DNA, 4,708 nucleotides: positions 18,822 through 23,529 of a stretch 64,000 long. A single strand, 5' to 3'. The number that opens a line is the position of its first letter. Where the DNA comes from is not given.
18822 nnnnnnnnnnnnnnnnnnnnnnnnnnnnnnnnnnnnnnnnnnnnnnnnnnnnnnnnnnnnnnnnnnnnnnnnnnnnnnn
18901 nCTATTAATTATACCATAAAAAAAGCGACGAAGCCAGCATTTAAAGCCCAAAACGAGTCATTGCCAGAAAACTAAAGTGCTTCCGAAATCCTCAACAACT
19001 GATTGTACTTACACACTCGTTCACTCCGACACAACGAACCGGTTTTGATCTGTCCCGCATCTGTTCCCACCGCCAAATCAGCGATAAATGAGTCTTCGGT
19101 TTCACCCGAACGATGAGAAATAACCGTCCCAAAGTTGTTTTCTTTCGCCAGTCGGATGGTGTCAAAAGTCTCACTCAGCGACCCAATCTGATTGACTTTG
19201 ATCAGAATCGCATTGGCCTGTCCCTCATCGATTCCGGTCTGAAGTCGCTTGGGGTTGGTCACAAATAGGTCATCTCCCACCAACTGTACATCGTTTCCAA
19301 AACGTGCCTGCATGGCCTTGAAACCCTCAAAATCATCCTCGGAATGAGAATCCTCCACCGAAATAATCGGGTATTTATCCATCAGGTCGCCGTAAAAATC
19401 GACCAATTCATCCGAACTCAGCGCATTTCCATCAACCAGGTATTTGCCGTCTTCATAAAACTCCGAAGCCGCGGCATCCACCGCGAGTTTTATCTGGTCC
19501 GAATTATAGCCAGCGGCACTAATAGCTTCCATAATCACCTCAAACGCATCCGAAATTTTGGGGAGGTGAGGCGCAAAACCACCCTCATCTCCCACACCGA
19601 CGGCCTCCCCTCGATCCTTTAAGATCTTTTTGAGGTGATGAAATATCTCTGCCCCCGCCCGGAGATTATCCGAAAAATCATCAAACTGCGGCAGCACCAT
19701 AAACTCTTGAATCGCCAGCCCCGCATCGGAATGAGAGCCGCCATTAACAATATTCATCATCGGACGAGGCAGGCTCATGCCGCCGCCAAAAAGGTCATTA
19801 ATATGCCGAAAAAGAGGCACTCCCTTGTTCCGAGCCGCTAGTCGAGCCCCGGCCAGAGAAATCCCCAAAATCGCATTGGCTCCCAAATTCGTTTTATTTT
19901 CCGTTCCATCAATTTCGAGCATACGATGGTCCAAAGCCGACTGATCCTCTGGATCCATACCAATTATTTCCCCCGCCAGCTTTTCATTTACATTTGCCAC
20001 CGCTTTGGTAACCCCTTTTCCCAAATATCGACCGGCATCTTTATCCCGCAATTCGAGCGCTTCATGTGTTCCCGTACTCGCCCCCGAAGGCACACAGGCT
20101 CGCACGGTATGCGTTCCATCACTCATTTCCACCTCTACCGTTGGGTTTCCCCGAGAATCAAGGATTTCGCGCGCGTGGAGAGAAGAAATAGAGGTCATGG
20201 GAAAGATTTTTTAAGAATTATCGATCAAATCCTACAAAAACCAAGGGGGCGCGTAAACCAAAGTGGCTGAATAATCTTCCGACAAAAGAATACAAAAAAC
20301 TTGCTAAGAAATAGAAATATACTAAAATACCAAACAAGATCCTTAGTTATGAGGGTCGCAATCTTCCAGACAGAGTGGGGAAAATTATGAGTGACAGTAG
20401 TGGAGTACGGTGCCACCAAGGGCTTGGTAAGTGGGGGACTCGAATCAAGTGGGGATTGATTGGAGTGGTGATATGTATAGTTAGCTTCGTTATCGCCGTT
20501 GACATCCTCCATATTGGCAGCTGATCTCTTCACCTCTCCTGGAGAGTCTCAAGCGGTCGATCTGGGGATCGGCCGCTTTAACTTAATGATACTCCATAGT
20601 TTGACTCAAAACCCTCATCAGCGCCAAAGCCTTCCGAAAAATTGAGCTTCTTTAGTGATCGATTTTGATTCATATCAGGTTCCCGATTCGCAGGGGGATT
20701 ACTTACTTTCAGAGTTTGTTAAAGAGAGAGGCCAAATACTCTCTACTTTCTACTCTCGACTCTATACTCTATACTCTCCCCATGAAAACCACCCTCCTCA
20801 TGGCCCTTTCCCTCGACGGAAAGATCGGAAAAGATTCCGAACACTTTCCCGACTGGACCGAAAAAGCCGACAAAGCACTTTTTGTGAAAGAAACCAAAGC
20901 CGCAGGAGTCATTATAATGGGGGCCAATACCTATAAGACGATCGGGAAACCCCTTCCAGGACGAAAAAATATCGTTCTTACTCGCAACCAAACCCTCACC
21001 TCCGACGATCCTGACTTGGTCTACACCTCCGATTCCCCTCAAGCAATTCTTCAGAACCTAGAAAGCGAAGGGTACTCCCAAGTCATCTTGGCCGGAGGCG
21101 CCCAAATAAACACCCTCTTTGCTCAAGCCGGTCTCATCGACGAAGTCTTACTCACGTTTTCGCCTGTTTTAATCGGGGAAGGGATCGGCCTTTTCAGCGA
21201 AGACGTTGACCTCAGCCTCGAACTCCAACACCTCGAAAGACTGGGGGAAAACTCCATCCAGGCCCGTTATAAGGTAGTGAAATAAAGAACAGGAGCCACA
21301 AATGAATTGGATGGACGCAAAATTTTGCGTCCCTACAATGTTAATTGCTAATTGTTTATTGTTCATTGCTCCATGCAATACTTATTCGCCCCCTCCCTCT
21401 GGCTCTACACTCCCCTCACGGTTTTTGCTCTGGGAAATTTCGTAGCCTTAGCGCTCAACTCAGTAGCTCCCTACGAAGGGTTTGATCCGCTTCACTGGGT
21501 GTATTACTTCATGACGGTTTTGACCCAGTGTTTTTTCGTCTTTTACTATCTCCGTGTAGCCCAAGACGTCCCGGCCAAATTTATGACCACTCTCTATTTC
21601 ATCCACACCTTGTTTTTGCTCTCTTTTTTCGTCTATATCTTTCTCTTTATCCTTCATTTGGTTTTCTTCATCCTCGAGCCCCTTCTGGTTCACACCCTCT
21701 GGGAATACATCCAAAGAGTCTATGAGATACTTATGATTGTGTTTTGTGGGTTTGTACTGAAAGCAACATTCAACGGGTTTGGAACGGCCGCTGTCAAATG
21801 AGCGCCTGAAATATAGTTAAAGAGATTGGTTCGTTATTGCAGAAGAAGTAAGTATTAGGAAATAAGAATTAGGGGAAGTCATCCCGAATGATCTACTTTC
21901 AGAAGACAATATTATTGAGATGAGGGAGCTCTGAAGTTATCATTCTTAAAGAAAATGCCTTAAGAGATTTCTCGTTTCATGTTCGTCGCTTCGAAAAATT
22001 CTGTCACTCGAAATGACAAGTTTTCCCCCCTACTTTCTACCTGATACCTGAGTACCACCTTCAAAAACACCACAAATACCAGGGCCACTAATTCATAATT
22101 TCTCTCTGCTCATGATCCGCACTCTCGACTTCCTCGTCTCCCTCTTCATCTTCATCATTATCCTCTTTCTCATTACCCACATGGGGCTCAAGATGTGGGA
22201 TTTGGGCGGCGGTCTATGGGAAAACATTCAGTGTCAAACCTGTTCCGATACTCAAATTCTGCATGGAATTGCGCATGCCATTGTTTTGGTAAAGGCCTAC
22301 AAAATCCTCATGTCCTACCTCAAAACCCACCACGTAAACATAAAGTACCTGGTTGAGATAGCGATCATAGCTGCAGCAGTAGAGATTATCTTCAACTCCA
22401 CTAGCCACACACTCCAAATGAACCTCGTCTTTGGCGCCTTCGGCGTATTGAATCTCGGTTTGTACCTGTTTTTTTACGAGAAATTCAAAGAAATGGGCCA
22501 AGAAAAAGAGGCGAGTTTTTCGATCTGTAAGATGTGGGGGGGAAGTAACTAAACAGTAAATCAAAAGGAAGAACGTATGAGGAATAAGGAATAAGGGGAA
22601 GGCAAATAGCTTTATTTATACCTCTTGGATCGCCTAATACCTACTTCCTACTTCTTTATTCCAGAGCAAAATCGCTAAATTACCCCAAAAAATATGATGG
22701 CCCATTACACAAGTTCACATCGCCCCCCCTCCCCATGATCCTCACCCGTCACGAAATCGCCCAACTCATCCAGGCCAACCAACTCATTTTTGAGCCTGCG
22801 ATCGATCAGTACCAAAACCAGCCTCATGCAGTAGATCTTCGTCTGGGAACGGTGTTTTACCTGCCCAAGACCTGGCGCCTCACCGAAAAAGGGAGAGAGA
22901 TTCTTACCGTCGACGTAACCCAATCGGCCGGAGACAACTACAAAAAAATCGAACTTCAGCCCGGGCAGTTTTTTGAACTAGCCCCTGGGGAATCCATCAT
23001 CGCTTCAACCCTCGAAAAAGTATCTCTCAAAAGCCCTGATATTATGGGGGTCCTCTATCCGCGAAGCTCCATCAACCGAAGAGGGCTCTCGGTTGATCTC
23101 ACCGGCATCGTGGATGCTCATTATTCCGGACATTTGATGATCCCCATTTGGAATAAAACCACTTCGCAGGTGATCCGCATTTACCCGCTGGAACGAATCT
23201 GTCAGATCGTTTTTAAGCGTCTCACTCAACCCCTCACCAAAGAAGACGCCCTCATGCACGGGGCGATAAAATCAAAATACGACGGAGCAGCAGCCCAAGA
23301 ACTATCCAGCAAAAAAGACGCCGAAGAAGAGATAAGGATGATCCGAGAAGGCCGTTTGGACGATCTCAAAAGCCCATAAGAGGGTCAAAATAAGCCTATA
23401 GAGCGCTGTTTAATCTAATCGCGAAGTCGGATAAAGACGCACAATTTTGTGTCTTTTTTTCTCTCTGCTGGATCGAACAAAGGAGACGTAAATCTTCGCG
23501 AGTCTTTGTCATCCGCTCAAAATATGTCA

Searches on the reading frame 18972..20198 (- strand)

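Call 53: search_protein_families(library=pfam, proteins=[window:18972-20198:-], max_evalue=0.001)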
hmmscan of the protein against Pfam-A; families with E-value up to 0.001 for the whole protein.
window:18972-20198:- (408 aa): 4 families
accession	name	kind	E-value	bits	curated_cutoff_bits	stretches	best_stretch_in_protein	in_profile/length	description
PF00113.28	Enolase_C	-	7.3e-113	377.2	21.5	1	142-408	3-281/296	Enolase, C-terminal TIM barrel domain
PF03952.21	Enolase_N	-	4.2e-54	182.7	35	1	4-133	1-131/131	Enolase, N-terminal domain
PF07476.17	MAAL_C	-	0.0003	20.5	27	1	277-382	113-219/249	Methylaspartate ammonia-lyase C-terminus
PF13378.12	MR_MLE_C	-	0.00066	19.9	29.4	1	239-361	33-153/219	Enolase C-terminal domain-like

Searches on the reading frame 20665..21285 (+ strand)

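Call 53: search_protein_families(library=pfam, proteins=[window:20665-21285:+], max_evalue=0.001)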
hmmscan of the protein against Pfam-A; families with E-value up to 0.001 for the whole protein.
window:20665-21285:+ (206 aa): 2 families
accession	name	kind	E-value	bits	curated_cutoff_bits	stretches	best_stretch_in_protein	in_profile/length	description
PF01872.23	RibD_C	-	3.6e-18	66.5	24.1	1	43-195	4-193/197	RibD C-terminal domain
PF00186.24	DHFR_1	-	1.4e-17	64.3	25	1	43-153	3-105/159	Dihydrofolate reductase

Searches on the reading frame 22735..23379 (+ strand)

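Call 53: search_protein_families(library=pfam, proteins=[window:22735-23379:+], max_evalue=0.001)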
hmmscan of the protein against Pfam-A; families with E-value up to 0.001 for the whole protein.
window:22735-23379:+ (214 aa): 3 families
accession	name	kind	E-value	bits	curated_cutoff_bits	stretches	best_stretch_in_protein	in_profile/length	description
PF22769.1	DCD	-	4.4e-27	95.5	27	1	2-162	1-152/153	dCTP deaminase-like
PF00692.24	dUTPase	-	4.4e-14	52.8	22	1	81-169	25-111/129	dUTPase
PF06559.16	DCD_N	-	4.8e-07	30.2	21.4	1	2-161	4-161/164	2'-deoxycytidine 5'-triphosphate deaminase (DCD) N-terminal domain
